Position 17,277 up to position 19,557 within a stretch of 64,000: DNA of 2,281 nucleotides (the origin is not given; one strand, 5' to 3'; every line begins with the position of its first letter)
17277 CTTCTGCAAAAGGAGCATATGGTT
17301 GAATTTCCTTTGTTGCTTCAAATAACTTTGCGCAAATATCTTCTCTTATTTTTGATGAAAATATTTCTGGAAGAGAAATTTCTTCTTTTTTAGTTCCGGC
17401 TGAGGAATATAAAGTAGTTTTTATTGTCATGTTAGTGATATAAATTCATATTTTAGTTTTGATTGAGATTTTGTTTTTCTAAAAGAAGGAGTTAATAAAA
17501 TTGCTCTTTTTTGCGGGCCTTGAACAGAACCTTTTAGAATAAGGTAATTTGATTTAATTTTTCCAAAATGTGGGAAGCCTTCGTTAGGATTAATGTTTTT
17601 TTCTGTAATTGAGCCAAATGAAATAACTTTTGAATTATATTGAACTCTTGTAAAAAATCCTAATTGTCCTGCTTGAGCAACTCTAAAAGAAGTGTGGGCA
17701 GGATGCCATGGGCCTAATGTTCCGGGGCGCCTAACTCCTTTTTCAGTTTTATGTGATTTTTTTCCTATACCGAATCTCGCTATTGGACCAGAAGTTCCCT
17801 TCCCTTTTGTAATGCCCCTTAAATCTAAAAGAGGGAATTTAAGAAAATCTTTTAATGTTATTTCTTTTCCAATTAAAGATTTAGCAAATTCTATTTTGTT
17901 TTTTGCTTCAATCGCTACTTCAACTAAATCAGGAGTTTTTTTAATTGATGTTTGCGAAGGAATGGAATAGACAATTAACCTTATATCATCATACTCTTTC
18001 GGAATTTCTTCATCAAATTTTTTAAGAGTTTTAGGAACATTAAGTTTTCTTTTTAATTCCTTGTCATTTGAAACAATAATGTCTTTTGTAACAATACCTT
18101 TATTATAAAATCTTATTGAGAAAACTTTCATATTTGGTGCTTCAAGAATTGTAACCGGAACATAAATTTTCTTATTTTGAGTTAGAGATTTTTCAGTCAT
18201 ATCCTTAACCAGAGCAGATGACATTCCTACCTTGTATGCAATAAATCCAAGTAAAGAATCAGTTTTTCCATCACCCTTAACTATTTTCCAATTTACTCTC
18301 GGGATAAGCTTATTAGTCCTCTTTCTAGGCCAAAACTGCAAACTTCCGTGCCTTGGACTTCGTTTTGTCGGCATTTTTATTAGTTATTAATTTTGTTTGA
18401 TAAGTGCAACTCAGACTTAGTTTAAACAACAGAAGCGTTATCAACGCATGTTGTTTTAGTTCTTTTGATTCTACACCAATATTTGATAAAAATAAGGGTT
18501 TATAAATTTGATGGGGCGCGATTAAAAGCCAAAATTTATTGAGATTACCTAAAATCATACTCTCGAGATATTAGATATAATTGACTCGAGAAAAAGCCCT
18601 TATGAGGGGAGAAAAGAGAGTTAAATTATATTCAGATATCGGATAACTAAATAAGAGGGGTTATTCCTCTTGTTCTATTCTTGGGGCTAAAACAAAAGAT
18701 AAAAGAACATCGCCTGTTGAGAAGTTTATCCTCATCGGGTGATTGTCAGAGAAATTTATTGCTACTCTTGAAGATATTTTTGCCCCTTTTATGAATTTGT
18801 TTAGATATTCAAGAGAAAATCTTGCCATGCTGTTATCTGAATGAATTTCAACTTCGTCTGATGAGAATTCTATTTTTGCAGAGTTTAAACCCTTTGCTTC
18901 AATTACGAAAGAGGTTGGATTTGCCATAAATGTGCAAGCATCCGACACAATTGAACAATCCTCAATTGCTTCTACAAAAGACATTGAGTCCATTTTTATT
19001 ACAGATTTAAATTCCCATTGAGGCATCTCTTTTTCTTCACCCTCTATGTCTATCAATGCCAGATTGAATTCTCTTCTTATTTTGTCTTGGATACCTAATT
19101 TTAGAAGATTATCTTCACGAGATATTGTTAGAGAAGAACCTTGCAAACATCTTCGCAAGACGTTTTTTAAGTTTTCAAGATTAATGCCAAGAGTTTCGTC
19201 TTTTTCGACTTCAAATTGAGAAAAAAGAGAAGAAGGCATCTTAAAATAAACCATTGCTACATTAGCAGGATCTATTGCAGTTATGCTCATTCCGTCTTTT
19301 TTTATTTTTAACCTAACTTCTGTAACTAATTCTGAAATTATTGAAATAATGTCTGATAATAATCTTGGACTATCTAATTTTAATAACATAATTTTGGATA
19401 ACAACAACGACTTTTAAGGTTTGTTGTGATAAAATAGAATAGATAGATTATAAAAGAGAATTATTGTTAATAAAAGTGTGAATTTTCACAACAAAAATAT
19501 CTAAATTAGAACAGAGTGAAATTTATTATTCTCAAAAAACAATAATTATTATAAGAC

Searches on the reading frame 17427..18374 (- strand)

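Call 35: search_protein_families(library=pfam, proteins=[window:17427-18374:-], max_evalue=0.0001)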
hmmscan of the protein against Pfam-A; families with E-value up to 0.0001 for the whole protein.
window:17427-18374:- (315 aa): 1 family
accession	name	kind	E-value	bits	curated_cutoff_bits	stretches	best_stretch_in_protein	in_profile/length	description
PF00297.29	Ribosomal_L3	-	8.8e-55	186.6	22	1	5-306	7-353/369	Ribosomal protein L3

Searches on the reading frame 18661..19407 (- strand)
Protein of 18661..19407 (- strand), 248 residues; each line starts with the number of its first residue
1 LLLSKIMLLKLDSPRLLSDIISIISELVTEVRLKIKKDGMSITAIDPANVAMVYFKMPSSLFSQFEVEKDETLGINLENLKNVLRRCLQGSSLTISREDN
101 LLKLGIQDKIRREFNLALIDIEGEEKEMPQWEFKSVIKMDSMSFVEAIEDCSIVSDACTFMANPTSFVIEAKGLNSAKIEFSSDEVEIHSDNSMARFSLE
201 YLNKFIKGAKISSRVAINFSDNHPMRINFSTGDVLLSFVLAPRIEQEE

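Call 36: search_protein_families(library=pfam, proteins=[window:18661-19407:-], max_evalue=0.0001)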
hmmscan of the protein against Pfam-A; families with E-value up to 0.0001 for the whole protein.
window:18661-19407:- (248 aa): 3 families
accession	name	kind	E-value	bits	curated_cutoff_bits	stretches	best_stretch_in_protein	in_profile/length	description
PF00705.23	PCNA_N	-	1.4e-14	54.3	20.3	1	9-110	4-111/127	Proliferating cell nuclear antigen, N-terminal domain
PF02747.20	PCNA_C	-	9.7e-12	45.6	23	1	128-243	2-127/128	Proliferating cell nuclear antigen, C-terminal domain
PF02144.21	Rad1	-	3.6e-05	23.4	24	0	17-219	12-245/257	Repair protein Rad1/Rec1/Rad17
